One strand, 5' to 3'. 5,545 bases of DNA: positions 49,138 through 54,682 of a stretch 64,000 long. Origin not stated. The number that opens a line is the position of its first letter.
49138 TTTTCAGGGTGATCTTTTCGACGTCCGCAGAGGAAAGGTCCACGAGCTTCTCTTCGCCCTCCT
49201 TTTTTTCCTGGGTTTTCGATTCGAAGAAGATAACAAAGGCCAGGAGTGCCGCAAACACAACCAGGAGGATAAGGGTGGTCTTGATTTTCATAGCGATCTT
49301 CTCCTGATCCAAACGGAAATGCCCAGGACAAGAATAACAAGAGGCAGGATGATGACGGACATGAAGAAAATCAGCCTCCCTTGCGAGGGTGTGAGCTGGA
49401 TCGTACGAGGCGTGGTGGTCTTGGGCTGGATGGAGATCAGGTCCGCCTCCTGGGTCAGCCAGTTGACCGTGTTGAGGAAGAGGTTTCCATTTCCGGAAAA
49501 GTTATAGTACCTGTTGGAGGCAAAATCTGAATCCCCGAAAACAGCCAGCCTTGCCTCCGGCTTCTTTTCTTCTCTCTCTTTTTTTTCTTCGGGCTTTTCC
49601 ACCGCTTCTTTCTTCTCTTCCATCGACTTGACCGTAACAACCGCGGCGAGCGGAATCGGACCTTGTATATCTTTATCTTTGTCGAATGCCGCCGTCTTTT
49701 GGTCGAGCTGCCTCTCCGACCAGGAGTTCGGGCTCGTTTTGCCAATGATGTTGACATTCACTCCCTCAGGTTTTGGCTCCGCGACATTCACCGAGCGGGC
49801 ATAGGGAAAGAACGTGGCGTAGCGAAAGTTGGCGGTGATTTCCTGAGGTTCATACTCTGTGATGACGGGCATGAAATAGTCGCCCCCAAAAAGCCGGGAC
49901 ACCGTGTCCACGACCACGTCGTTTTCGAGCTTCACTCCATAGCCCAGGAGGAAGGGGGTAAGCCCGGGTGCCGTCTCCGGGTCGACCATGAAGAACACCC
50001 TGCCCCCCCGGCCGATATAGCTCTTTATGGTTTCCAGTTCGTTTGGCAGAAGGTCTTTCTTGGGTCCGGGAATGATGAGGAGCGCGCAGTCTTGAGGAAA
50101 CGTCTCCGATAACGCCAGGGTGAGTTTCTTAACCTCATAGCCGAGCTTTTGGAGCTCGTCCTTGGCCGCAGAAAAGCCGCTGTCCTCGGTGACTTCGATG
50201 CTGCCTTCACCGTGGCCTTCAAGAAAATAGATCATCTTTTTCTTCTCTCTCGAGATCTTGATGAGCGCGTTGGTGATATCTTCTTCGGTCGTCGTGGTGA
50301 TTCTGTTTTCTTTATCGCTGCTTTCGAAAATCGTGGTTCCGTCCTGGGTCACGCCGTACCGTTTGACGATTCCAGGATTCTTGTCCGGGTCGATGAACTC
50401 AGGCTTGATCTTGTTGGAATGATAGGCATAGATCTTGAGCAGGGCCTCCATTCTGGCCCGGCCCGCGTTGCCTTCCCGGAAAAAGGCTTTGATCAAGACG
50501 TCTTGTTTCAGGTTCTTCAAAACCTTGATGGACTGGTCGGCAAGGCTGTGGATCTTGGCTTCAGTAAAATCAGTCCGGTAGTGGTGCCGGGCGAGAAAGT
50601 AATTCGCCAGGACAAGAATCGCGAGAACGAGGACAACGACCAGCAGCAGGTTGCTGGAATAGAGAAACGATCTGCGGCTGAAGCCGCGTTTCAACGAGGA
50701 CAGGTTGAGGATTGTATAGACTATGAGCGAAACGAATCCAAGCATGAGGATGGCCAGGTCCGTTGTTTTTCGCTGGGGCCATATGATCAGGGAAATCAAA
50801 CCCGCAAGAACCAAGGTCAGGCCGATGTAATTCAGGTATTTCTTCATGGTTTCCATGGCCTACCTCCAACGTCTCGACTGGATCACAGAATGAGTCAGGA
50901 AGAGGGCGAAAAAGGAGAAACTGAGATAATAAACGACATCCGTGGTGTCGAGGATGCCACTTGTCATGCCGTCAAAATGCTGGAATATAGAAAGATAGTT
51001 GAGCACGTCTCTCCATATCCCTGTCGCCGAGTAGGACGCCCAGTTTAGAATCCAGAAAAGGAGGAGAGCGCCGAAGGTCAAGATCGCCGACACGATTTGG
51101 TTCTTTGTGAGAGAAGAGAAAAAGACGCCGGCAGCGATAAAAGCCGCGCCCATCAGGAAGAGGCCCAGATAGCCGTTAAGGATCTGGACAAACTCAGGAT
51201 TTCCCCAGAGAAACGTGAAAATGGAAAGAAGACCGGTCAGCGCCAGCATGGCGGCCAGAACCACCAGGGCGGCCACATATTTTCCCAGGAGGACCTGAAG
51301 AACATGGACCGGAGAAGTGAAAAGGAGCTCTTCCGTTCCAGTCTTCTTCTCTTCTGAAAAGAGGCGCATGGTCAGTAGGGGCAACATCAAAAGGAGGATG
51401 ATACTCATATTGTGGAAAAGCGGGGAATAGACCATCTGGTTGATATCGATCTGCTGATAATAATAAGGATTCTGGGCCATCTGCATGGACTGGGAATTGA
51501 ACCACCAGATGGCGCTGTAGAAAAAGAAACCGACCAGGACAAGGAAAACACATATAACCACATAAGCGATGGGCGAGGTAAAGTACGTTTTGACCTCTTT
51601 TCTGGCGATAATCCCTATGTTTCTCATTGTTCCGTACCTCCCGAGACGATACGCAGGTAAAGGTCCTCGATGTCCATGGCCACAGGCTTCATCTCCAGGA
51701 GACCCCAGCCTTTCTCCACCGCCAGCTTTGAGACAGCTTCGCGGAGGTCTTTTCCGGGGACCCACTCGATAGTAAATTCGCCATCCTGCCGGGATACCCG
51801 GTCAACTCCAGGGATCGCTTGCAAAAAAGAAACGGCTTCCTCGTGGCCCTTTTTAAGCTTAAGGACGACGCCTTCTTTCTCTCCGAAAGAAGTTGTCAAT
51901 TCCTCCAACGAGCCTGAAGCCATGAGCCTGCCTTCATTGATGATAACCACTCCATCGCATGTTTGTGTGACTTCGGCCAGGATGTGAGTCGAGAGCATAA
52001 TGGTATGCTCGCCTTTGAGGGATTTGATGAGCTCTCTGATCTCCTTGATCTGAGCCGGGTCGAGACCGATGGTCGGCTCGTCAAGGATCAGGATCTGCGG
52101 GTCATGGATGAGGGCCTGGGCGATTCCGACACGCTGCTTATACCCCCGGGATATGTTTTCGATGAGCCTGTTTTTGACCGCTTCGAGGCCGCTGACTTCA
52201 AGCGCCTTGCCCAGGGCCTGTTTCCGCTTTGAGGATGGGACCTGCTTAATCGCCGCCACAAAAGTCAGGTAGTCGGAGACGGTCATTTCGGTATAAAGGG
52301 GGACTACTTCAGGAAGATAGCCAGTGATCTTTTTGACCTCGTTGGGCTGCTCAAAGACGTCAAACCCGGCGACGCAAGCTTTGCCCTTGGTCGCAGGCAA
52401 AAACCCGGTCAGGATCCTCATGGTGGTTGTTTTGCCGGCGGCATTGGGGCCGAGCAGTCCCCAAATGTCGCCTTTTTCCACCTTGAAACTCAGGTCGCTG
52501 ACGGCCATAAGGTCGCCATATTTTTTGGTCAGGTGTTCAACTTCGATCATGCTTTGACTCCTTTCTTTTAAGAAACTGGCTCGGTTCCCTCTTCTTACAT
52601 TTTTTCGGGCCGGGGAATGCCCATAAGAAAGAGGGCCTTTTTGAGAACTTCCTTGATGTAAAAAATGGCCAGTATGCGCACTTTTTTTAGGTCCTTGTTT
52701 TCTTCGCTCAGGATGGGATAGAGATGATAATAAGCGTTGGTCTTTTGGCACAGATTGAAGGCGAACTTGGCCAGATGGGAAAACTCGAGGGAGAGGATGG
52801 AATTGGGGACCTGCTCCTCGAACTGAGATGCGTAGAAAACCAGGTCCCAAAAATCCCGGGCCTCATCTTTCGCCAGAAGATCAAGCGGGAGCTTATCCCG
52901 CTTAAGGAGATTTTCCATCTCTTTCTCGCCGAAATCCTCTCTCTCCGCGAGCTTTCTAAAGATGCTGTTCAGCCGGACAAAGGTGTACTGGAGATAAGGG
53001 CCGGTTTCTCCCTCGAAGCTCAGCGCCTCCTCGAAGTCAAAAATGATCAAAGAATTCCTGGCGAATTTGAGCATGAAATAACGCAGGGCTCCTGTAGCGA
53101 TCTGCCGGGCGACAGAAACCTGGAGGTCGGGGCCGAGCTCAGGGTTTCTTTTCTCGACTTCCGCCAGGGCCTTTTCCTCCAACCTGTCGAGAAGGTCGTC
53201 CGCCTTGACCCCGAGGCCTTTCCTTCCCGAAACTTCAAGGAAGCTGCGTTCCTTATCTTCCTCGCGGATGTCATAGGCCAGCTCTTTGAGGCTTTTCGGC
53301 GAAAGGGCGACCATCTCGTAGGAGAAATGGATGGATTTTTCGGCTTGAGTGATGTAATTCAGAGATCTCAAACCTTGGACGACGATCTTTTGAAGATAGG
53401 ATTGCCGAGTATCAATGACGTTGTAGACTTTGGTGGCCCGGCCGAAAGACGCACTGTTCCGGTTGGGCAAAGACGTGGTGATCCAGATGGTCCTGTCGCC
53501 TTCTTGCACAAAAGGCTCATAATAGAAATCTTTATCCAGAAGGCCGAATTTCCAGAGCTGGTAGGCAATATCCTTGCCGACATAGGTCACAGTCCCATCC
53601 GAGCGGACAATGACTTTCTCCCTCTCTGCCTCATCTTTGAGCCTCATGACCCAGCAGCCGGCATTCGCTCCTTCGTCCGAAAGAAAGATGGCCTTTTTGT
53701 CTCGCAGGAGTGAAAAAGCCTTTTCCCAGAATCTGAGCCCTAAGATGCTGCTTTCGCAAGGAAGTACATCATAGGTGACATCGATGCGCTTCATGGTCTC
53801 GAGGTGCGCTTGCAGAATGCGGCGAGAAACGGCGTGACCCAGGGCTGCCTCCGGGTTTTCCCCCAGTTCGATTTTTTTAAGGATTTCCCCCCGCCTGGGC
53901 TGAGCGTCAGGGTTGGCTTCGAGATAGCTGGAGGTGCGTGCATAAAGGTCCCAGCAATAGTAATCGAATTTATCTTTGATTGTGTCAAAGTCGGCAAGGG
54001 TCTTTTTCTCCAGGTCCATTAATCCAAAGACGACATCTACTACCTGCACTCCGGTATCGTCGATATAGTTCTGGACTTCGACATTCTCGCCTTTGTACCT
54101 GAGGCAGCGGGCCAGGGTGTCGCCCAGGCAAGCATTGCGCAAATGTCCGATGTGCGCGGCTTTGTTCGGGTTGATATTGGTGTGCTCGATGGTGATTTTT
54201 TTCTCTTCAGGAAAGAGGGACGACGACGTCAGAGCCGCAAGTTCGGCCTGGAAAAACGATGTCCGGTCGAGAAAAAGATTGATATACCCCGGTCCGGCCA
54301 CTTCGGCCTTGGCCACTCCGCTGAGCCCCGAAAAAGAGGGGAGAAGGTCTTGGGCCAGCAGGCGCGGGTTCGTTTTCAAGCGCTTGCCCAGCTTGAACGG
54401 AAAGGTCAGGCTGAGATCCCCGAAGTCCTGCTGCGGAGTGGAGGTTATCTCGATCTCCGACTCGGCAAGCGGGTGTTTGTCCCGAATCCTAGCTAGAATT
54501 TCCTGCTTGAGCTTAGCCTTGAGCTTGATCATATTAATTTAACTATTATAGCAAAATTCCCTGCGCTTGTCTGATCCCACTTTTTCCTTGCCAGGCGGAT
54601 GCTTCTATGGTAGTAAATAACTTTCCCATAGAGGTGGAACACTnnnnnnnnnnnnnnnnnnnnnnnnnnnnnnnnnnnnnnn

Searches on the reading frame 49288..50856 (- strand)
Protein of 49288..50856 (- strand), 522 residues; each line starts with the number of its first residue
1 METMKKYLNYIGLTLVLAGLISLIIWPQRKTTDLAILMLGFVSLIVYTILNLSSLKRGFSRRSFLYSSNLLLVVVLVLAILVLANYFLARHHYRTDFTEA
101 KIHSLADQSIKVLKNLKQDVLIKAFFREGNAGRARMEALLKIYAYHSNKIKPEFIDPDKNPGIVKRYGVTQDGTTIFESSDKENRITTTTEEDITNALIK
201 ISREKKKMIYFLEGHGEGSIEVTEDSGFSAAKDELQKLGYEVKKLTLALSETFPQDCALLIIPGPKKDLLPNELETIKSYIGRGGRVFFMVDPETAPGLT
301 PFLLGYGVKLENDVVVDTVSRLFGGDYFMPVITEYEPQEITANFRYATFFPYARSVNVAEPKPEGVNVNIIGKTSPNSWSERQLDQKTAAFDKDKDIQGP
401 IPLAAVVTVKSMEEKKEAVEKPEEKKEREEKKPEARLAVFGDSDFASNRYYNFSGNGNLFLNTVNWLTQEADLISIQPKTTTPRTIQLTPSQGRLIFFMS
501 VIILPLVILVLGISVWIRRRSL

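Call 36: search_protein_families(library=pfam, proteins=[window:49288-50856:-], max_evalue=0.00001)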
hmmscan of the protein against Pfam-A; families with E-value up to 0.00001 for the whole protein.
window:49288-50856:- (522 aa): 3 families
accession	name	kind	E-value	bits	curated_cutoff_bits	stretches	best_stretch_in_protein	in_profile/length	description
PF09822.16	ABC_transp_aux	-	1.8e-34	119.8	34.7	1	206-462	1-287/288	ABC-type uncharacterized transport system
PF23357.1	DUF7088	-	1.1e-10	42.1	27.8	1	99-174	1-85/105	Domain of unknown function (DUF7088)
PF23355.1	IFT52_GIFT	-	7.3e-07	28.9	27.2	0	239-319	28-112/246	IFT52 GIFT domain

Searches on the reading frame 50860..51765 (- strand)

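Call 36: search_protein_families(library=pfam, proteins=[window:50860-51765:-], max_evalue=0.00001)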
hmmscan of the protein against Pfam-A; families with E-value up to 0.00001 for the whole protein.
window:50860-51765:- (301 aa): 4 families
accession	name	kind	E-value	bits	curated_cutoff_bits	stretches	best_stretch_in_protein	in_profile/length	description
PF12679.13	ABC2_membrane_2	-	1.6e-13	51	27.2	1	53-276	3-247/283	ABC-2 family transporter protein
PF12698.13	ABC2_membrane_3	-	1.3e-10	41.4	31.6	1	94-274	146-322/347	ABC-2 family transporter protein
PF12730.13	ABC2_membrane_4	-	4.5e-09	37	27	1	70-231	15-173/179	ABC-2 family transporter protein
PF13346.12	ABC2_membrane_5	-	6.5e-06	26.3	25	1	116-256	34-167/205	ABC-2 family transporter protein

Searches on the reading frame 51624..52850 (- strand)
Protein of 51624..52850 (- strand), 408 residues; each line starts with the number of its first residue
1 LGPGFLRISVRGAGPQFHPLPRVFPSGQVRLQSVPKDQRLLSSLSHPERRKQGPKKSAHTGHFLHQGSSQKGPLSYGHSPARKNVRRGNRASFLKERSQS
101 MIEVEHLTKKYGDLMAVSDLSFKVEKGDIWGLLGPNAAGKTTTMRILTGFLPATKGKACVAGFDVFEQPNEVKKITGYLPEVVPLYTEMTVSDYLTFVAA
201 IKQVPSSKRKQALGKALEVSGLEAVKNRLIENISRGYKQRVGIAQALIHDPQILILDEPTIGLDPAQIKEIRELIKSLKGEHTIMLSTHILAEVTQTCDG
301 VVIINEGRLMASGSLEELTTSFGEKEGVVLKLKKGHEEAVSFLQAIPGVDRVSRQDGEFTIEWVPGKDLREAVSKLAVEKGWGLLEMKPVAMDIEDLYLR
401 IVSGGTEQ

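Call 69: search_protein_families(library=pfam, proteins=[window:51624-52850:-], max_evalue=0.001)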
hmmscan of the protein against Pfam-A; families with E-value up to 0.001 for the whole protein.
window:51624-52850:- (408 aa): 2 families
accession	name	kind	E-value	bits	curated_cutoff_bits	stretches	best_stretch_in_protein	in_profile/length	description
PF00005.33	ABC_tran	-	6.6e-26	92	25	1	118-260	2-136/137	ABC transporter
PF13304.12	AAA_21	-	4.7e-12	47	27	1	230-291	235-300/304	AAA domain, putative AbiEii toxin, Type IV TA system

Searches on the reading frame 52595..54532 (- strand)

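Call 36: search_protein_families(library=pfam, proteins=[window:52595-54532:-], max_evalue=0.00001)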
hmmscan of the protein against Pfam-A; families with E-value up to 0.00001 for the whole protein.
window:52595-54532:- (645 aa): 3 families
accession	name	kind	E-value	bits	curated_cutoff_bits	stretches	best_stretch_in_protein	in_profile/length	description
PF00750.26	tRNA-synt_1d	-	2.5e-19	69.9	23.3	1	108-324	17-221/349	tRNA synthetases class I (R), catalytic domain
PF05746.21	DALR_1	-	1.5e-18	67.4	22.3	1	514-645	1-117/117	DALR anticodon binding domain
PF03485.21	Arg_tRNA_synt_N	-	6.3e-18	65.6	21.5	1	7-88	2-85/85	Arginyl tRNA synthetase N terminal domain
